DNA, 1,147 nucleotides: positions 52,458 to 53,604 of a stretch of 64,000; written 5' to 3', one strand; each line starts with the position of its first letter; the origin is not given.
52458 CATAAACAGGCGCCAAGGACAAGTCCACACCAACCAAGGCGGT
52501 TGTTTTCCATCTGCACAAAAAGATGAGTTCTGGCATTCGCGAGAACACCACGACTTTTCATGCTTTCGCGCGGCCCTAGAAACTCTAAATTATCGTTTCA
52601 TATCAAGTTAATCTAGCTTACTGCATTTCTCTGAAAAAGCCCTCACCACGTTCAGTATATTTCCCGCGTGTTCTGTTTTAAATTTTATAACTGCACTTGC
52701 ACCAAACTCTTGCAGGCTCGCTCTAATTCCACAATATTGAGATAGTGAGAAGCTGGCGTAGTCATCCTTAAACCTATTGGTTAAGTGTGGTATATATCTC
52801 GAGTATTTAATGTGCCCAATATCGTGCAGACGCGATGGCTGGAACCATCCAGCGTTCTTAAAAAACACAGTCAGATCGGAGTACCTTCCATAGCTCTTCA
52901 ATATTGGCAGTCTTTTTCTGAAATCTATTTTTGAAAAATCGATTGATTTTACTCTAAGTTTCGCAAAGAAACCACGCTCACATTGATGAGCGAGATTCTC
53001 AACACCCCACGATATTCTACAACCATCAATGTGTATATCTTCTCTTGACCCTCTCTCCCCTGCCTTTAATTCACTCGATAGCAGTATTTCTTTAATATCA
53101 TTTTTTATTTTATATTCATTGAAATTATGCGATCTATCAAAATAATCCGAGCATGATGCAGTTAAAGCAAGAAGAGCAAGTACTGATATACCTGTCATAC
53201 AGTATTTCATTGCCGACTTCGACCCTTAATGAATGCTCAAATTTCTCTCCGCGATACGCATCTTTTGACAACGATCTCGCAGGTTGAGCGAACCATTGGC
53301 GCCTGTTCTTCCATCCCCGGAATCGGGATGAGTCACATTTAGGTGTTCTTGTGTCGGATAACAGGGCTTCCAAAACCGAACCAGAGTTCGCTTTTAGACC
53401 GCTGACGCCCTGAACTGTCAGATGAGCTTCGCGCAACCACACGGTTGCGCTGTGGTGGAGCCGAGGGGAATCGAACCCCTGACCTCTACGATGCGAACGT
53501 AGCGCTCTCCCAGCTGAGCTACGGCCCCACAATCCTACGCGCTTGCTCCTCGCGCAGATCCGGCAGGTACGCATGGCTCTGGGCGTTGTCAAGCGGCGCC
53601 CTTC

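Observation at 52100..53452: AT-rich islet with an orphan lipoprotein at the 3' flank of tRNA-Ala(CGC)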

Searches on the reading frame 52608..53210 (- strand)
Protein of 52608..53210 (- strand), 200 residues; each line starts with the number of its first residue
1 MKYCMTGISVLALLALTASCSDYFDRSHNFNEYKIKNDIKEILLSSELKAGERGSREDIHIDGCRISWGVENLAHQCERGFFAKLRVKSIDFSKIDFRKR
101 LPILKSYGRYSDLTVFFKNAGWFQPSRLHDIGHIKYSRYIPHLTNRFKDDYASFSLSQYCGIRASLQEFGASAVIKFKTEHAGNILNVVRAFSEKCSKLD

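Call 6: search_protein_families(library=pfam, proteins=[window:52608-53210:-], max_evalue=1)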
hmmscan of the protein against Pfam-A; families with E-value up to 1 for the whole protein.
window:52608-53210:- (200 aa): 1 family
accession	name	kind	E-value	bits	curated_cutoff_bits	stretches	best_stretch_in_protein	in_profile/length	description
PF14802.11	TMEM192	-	0.16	11.5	25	1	3-45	145-187/236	TMEM192 family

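Call 7: search_protein_families(library=ncbifam, proteins=[window:52608-53210:-], max_evalue=1)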
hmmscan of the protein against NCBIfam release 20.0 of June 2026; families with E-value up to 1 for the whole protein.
window:52608-53210:- (200 aa): 0 families

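Call 8: find_homologous_proteins(query=window:52611-53210:-, max_evalue=0.01)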
Query window:52611-53210:- (200 aa): 3 proteins with E <= 0.01 among 145 candidates.
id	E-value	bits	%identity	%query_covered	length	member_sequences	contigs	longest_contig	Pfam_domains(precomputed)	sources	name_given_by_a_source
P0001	1.5e-130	451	100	100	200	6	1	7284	-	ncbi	ncbi:MAG: hypothetical protein ACFB0F_02915 [Neomegalonema sp.]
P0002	3.0e-113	394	88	100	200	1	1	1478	-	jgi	-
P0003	9.3e-109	380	86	100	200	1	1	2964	-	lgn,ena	-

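Call 9: find_encoding_contigs(protein=P0001, flank=10000, max_places=10)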
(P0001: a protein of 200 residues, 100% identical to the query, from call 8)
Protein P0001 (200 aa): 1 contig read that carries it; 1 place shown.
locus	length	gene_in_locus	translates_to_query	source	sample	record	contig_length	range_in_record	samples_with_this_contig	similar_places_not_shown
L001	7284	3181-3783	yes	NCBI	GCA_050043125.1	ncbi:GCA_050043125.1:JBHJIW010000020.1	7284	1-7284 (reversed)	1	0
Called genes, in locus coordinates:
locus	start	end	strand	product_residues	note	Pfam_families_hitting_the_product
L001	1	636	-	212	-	PF01323:DSBA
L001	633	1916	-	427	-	PF02417:Chromate_transp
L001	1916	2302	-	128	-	-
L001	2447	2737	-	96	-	PF02325:CCB3_YggT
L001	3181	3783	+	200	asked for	-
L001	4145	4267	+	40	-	-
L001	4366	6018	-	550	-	PF00005:ABC_tran, PF13191:AAA_16 (faint), PF13555:AAA_29 (faint), PF13304:AAA_21 (faint), PF13401:AAA_22 (faint), PF02463:SMC_N (weak), PF00005:ABC_tran, PF08352:oligo_HPY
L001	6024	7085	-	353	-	PF00528:BPD_transp_1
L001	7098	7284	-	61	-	PF00528:BPD_transp_1 (weak)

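Call 10: find_encoding_contigs(protein=P0002, flank=10000)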
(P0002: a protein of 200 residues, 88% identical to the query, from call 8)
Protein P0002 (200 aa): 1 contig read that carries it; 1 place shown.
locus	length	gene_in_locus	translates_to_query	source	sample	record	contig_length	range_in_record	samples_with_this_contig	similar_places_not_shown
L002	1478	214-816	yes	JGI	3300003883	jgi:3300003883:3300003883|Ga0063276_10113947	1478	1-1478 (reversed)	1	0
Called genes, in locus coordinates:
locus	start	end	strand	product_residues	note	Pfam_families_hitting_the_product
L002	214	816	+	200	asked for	-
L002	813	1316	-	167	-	-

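Call 11: find_encoding_contigs(protein=P0003, flank=10000)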
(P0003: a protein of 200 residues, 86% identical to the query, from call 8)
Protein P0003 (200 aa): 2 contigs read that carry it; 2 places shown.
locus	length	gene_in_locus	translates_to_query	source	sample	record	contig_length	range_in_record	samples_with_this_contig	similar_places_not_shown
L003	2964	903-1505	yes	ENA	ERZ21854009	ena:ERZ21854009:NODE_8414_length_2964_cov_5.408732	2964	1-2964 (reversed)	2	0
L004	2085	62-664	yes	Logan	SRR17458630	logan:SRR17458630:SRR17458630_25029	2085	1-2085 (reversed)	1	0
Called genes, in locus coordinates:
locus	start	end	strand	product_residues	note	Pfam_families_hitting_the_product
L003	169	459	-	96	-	PF02325:CCB3_YggT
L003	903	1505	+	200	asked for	-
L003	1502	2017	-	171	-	-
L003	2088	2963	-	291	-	?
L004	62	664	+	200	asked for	-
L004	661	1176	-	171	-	-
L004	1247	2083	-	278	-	?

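Call 31: predict_structure(alignment_id=A1)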
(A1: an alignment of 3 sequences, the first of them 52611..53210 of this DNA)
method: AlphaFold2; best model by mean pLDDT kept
length: 200 residues; sequences in the alignment: 3
mean_pLDDT: 40.0   pTM: 0.26
mean pLDDT of the five models: 40.0, 30.0, 29.1, 29.1, 29.0
residues with pLDDT >= 90: 0; 70-90: 5; 50-70: 42; < 50: 153
segments of 3 or more residues with pLDDT < 50: 1-151
pLDDT, mean of each block of 10 residues (from residue 1): 23 26 36 43 34 31 31 31 38 40 40 34 28 27 36 56 53 65 67 59
secondary structure, 60 per line:
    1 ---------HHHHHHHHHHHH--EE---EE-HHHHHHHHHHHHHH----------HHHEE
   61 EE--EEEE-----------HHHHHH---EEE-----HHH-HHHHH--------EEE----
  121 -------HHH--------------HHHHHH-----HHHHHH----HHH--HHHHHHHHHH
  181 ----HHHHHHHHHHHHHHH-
elements in order: H10-21 H32-45 E59-62 E65-68 H80-85 E89-91 H101-105 E114-116 H145-150 H156-161 H171-180 H185-199

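Call 36: search_protein_representatives(alignment_id=A1)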
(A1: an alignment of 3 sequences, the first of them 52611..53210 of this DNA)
Query: 3 sequences, 200 profile positions. Proteins with E-value up to 0.001 (for the whole library): 1; up to 1e-10: 1; up to 1e-30: 1. The best 1 are listed.
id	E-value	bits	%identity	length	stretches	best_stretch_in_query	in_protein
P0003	4.0e-130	447.7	-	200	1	1-200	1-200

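Call 44: search_protein_families(library=phrogs, proteins=[window:52608-53210:-], max_evalue=1)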
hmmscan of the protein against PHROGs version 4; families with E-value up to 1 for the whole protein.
window:52608-53210:- (200 aa): 1 family
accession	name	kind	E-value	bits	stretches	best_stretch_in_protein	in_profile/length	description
phrog_30421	-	unknown function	0.45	11.3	1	11-81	27-95/190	-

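Call 45: search_protein_families(library=padloc, proteins=[window:52608-53210:-], max_evalue=1)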
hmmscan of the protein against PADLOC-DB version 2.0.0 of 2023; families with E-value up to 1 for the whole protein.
window:52608-53210:- (200 aa): 0 families

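Call 46: search_solved_structures(query=A1, max_evalue=10)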
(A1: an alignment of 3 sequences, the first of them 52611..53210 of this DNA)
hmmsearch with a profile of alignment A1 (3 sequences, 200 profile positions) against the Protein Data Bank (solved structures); distinct sequences matched with E-value up to 10: 0.

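Call 47: search_dna_similar(query=window:52611-53210:-, collection=phages, mode=protein, max_evalue=1)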
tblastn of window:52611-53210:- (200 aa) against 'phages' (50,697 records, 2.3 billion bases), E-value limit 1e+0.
No match.

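Call 48: search_dna_similar(query=window:52611-53210:-, collection=plasmids, mode=protein, max_evalue=1)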
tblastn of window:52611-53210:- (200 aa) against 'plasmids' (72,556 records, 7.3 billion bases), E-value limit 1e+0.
No match.

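Call 49: find_related_loci(query=A1, collection=viral_contigs, flank=5000)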
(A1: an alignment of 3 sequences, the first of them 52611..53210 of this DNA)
Query A1 (200 aa) in viral_contigs; peptide patterns used: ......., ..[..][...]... (x = any residue, [..] = any of these).
533 stretches matched a pattern, but none encodes a relative of the query by tblastn (E <= 1e-3).

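Call 74: predict_structure(protein=window:52611-53150:-)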
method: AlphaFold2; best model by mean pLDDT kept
length: 180 residues; sequences in the alignment: 1
mean_pLDDT: 31.5   pTM: 0.23
mean pLDDT of the five models: 31.5, 30.2, 29.1, 28.8, 28.7
residues with pLDDT >= 90: 0; 70-90: 0; 50-70: 6; < 50: 174
segments of 3 or more residues with pLDDT < 50: 1-165, 167-169
pLDDT, mean of each block of 10 residues (from residue 1): 25 29 28 26 27 27 23 26 25 30 24 24 32 43 46 39 47 47
secondary structure, 60 per line:
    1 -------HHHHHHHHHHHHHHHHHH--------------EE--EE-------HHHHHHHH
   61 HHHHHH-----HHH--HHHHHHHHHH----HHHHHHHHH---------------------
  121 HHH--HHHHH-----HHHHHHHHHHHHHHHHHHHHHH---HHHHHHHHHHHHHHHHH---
elements in order: H8-25 H53-66 H77-86 H91-99 H126-130 H136-157 H161-177

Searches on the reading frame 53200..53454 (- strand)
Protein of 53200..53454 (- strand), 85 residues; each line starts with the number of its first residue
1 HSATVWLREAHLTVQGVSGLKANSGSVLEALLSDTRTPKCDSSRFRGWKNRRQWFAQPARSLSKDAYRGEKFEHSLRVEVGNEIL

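Call 62: search_protein_families(library=pfam, proteins=[window:53200-53454:-], max_evalue=1)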
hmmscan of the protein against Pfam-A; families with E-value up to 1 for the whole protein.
seq(85 aa): 1 family
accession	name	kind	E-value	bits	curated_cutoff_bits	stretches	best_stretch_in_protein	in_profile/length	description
PF16350.10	FAO_M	-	0.15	12.7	27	1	39-57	10-28/56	FAD dependent oxidoreductase central domain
